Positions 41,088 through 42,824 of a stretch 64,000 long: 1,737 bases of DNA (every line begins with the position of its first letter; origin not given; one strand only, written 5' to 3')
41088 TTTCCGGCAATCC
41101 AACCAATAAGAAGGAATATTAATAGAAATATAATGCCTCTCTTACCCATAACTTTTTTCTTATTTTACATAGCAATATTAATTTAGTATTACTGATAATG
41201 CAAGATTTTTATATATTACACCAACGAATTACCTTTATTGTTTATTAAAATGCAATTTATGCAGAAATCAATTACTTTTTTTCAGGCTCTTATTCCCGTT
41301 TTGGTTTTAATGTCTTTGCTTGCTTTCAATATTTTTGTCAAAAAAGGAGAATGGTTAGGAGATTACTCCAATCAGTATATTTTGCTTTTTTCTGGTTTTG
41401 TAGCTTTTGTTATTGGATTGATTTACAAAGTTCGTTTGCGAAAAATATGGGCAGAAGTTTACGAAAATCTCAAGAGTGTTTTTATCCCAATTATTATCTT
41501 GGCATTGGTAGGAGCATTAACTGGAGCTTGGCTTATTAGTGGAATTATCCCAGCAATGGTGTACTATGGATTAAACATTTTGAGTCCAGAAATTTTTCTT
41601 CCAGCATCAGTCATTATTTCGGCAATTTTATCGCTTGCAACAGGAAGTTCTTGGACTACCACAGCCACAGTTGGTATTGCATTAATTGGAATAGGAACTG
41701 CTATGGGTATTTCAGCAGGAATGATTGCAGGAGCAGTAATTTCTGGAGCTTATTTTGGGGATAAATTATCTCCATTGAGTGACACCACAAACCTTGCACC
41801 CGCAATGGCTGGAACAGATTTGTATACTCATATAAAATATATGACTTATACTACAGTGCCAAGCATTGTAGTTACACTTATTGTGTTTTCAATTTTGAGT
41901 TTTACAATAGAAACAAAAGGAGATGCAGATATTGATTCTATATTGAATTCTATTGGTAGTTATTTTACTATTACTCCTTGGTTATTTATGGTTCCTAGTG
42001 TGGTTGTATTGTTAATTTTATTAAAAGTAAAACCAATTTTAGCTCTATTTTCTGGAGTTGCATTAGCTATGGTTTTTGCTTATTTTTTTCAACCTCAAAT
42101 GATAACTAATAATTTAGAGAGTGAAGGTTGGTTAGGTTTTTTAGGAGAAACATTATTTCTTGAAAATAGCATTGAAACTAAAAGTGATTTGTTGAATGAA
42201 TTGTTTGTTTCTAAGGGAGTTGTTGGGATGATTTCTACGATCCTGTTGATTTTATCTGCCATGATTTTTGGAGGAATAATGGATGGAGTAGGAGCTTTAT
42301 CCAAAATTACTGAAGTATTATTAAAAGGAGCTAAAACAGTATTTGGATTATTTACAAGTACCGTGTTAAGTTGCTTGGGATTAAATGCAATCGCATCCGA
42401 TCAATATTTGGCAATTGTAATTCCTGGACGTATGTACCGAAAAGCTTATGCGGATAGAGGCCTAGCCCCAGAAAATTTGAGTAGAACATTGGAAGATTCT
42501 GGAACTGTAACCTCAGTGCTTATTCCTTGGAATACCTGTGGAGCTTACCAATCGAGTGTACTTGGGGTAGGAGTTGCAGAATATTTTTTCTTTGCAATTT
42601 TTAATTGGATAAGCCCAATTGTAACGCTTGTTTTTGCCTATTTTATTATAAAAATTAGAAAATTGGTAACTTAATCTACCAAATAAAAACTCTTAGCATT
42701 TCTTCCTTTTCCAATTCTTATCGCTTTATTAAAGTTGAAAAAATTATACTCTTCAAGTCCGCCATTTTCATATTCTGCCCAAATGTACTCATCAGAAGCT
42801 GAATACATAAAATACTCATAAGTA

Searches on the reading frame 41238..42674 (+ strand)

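Call 34: search_protein_families(library=pfam, proteins=[window:41238-42674:+], max_evalue=0.00001)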
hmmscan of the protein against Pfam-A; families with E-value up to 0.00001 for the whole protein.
window:41238-42674:+ (478 aa): 1 family
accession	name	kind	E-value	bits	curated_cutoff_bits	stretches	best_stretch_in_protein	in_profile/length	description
PF03553.21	Na_H_antiporter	-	6.5e-48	164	23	1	170-469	1-301/303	Na+/H+ antiporter family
